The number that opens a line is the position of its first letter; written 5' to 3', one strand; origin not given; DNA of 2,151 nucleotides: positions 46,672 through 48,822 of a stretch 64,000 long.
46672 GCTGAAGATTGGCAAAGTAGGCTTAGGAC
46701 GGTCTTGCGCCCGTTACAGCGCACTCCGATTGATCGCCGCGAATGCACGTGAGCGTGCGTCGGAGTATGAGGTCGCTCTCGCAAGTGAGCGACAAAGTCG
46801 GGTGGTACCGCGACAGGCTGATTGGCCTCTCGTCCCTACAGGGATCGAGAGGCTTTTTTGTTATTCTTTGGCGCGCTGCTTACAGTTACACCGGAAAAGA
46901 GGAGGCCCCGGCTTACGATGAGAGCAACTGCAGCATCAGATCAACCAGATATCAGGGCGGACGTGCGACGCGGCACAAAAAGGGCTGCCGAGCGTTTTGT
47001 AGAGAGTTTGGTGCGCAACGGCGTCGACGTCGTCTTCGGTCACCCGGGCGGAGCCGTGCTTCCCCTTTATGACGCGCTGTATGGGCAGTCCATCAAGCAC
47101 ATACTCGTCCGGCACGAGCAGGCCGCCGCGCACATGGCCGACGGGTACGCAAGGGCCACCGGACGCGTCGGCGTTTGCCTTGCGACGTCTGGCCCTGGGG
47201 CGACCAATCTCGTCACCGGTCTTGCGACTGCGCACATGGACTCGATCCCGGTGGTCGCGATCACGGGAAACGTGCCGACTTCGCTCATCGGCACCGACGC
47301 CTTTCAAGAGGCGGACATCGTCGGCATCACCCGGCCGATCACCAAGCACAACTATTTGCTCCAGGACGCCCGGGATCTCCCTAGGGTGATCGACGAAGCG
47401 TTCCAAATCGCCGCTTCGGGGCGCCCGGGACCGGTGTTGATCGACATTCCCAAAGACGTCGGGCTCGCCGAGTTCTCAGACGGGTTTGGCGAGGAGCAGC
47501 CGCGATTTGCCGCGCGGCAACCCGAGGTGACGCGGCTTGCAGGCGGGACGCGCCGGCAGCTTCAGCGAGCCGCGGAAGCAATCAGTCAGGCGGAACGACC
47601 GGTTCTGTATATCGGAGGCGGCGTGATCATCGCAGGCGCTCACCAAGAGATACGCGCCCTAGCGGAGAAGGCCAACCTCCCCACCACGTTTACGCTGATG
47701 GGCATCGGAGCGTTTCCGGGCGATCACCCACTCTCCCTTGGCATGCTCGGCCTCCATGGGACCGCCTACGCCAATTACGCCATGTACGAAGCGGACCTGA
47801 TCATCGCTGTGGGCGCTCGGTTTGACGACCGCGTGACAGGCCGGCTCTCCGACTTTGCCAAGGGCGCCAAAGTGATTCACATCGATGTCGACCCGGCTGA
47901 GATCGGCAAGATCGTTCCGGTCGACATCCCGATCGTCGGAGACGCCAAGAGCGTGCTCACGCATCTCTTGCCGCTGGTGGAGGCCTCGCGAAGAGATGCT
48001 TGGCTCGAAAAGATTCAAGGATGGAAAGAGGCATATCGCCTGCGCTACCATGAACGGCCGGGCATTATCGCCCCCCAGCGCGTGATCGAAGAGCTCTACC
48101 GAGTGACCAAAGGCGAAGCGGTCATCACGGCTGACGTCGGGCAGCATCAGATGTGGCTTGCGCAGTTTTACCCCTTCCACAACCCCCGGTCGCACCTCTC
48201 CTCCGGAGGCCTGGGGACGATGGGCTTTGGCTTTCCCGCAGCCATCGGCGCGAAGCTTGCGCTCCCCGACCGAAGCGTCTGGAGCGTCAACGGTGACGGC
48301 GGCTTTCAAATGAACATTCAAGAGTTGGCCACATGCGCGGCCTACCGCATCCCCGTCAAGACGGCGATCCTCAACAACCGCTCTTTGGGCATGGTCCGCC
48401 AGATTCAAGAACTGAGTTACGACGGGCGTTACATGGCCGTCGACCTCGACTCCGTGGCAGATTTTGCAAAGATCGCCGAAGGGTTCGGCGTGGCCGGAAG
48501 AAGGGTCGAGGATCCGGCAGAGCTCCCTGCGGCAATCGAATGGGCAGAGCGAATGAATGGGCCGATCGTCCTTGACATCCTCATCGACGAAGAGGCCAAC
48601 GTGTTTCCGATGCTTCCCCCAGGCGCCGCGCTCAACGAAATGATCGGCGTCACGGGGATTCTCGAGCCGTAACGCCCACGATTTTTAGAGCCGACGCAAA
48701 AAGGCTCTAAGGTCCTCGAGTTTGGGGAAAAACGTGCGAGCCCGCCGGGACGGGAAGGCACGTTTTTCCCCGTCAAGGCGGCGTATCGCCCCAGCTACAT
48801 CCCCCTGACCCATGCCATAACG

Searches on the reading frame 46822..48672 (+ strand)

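Call 102: search_protein_families(library=pfam, proteins=[window:46822-48672:+], max_evalue=0.01)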
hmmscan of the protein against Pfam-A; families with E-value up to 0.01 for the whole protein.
window:46822-48672:+ (616 aa): 3 families
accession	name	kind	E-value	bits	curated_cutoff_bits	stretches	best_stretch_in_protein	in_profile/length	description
PF00205.28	TPP_enzyme_M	-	1.2e-53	180.9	30.4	1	247-382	1-137/137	Thiamine pyrophosphate enzyme, central domain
PF02775.26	TPP_enzyme_C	-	2.5e-53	180.4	21.9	1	438-586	1-151/151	Thiamine pyrophosphate enzyme, C-terminal TPP binding domain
PF02776.23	TPP_enzyme_N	-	8.3e-42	142.2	26.8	1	54-168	2-118/119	Thiamine pyrophosphate enzyme, N-terminal TPP binding domain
